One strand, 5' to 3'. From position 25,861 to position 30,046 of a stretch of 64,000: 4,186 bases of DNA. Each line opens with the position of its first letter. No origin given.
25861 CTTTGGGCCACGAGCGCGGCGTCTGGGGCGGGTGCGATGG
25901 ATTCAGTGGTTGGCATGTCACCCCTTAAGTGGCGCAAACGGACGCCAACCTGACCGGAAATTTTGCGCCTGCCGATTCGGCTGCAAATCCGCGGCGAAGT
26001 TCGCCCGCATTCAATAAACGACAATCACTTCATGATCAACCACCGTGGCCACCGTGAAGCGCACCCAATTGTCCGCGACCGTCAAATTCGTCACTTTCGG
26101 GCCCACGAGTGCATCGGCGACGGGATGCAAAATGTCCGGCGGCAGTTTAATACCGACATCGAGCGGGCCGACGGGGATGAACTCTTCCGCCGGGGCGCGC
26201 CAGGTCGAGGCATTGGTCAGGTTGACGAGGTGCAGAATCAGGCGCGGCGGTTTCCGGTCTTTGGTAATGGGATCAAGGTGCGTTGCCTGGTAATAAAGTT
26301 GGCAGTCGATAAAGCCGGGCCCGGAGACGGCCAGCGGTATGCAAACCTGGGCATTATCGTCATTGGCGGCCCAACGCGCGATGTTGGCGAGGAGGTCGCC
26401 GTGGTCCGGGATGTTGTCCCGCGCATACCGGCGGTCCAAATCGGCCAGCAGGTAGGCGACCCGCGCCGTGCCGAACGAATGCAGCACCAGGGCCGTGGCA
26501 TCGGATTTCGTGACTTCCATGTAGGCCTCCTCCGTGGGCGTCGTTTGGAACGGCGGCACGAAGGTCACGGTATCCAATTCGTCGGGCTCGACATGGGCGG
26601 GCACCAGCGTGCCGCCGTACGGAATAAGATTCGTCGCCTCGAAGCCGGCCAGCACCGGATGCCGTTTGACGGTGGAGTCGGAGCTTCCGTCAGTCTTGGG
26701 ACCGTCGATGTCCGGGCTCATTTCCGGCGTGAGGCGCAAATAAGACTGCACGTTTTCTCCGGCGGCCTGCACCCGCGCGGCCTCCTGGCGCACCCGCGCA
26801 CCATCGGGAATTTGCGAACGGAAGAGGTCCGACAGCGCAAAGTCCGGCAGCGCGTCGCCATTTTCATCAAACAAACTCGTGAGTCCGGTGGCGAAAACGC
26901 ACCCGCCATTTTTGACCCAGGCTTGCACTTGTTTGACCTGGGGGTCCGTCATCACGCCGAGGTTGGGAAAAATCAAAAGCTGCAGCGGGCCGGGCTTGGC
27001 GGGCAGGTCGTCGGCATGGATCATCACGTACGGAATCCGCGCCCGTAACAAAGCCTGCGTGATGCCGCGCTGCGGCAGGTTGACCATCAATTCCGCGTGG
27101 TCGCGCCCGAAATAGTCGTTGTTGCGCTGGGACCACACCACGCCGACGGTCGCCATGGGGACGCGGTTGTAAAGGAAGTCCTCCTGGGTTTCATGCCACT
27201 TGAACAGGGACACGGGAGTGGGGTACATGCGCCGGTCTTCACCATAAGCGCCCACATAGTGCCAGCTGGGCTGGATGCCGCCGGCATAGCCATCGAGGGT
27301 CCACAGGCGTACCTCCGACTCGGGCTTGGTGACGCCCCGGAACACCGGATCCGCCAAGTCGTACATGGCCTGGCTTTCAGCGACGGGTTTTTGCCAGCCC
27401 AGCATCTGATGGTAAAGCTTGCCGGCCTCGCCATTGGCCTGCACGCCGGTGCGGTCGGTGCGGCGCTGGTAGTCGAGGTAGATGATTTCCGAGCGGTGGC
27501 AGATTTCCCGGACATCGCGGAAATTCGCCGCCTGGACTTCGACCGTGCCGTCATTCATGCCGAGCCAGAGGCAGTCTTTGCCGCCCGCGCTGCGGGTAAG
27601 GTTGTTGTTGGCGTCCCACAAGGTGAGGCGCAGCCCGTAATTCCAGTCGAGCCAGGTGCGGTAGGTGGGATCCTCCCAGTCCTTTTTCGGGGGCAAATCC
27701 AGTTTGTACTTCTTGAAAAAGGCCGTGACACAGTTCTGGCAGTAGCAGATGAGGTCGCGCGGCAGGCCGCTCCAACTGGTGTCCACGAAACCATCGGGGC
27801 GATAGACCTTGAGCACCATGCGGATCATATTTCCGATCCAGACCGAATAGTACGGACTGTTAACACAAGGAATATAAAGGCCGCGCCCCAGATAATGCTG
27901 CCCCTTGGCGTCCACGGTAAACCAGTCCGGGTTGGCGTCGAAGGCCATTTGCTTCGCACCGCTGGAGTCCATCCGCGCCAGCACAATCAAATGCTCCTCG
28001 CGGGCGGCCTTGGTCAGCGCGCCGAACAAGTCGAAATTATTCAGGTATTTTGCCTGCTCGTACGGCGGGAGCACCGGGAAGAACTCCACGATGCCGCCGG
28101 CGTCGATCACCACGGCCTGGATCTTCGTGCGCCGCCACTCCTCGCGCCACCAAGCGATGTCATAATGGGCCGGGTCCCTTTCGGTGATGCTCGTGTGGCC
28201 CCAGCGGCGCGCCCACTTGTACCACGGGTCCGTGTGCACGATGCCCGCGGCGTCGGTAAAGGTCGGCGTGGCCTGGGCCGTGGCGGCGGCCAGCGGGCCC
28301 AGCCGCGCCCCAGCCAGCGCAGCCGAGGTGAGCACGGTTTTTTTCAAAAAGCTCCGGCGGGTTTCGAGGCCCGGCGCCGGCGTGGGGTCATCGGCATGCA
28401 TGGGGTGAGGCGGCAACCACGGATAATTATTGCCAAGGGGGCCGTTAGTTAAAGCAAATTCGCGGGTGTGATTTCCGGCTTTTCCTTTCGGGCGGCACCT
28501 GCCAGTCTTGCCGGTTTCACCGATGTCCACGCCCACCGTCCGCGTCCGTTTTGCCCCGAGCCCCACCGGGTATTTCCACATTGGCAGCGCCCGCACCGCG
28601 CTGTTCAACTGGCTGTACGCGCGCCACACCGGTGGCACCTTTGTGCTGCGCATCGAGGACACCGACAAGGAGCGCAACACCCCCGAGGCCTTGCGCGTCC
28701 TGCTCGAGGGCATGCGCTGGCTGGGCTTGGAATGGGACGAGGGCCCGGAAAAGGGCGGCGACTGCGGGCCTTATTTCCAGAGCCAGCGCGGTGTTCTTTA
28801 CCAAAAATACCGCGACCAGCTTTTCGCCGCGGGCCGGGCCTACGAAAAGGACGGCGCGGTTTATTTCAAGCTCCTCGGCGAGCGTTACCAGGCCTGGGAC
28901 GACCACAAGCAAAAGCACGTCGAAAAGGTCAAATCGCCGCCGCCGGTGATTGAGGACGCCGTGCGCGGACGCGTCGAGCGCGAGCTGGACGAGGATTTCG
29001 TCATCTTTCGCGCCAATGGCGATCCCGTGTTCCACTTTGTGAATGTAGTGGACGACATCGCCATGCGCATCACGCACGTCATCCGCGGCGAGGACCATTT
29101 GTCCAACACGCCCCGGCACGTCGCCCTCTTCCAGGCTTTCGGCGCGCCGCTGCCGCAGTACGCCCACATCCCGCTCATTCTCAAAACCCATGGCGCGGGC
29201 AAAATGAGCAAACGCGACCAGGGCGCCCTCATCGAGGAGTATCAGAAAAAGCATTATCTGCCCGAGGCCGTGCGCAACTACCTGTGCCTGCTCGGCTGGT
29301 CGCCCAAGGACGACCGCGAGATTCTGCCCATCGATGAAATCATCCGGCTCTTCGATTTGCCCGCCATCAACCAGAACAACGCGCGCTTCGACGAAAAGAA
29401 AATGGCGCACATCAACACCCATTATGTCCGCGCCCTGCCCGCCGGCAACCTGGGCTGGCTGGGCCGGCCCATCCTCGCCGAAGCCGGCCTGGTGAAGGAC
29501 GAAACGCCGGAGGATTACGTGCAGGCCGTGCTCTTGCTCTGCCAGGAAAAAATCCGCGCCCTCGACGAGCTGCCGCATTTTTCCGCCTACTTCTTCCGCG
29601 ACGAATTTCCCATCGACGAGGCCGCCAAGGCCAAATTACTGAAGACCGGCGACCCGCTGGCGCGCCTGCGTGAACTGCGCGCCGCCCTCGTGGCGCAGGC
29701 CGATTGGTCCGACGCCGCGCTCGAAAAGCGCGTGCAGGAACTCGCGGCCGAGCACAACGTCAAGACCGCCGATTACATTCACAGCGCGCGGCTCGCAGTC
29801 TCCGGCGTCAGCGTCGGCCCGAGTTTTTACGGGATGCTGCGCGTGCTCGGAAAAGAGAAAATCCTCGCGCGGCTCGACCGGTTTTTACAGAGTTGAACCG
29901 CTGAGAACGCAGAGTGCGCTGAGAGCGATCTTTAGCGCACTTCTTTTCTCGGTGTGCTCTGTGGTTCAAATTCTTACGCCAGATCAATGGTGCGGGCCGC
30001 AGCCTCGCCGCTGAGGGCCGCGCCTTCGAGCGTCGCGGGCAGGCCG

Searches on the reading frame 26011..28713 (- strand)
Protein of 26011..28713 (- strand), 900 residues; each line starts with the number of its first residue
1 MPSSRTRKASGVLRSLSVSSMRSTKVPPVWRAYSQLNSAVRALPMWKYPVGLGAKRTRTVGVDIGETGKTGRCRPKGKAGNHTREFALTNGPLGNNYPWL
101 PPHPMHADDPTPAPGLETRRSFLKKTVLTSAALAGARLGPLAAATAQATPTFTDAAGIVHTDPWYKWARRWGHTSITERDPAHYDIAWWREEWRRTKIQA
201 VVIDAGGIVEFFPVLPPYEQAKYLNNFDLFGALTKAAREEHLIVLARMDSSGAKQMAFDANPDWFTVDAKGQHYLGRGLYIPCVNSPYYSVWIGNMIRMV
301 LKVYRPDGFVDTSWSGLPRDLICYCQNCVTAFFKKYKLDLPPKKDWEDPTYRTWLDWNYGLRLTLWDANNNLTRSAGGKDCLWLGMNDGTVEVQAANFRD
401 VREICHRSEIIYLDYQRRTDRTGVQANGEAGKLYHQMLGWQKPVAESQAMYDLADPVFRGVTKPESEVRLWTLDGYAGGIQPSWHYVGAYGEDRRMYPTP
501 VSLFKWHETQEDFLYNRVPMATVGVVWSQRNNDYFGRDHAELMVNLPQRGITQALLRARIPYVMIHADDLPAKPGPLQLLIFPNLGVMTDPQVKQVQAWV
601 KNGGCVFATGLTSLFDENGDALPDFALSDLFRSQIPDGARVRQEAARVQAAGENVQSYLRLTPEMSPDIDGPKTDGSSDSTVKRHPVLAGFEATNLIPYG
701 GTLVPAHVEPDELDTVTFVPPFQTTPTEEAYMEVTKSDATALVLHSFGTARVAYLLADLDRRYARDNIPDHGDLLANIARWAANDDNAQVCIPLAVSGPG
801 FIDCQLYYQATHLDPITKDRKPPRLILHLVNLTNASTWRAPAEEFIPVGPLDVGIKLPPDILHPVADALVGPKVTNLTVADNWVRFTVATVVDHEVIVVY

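Call 15: search_protein_families(library=pfam, proteins=[window:26011-28713:-], max_evalue=0.001)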
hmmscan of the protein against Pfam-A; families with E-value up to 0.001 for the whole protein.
window:26011-28713:- (900 aa): 1 family
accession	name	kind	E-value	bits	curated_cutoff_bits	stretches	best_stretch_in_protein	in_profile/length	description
PF08532.16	Glyco_hydro_42M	-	0.00074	19.5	25.8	0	578-622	59-103/207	Beta-galactosidase trimerisation domain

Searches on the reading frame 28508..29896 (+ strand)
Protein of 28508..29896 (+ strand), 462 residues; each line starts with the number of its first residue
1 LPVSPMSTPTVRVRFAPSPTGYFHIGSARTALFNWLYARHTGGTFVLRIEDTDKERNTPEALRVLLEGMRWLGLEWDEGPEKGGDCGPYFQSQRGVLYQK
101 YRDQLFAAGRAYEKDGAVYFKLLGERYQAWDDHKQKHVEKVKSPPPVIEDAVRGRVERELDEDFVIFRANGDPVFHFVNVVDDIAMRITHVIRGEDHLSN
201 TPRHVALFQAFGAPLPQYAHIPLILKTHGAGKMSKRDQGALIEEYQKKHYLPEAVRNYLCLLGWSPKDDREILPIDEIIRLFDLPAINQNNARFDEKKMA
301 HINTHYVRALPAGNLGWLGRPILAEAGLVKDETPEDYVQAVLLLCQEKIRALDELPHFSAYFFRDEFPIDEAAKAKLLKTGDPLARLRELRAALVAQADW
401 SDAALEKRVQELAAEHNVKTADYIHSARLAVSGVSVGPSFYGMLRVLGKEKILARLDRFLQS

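Call 15: search_protein_families(library=pfam, proteins=[window:28508-29896:+], max_evalue=0.001)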
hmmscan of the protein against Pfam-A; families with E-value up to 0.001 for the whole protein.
window:28508-29896:+ (462 aa): 2 families
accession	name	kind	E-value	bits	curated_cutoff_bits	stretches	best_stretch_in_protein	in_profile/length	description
PF00749.27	tRNA-synt_1c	-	1.3e-75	254.7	23.4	2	11-114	2-97/314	tRNA synthetases class I (E and Q), catalytic domain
PF19269.4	Anticodon_2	-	8.3e-28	98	23.6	1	333-459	11-140/141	Anticodon binding domain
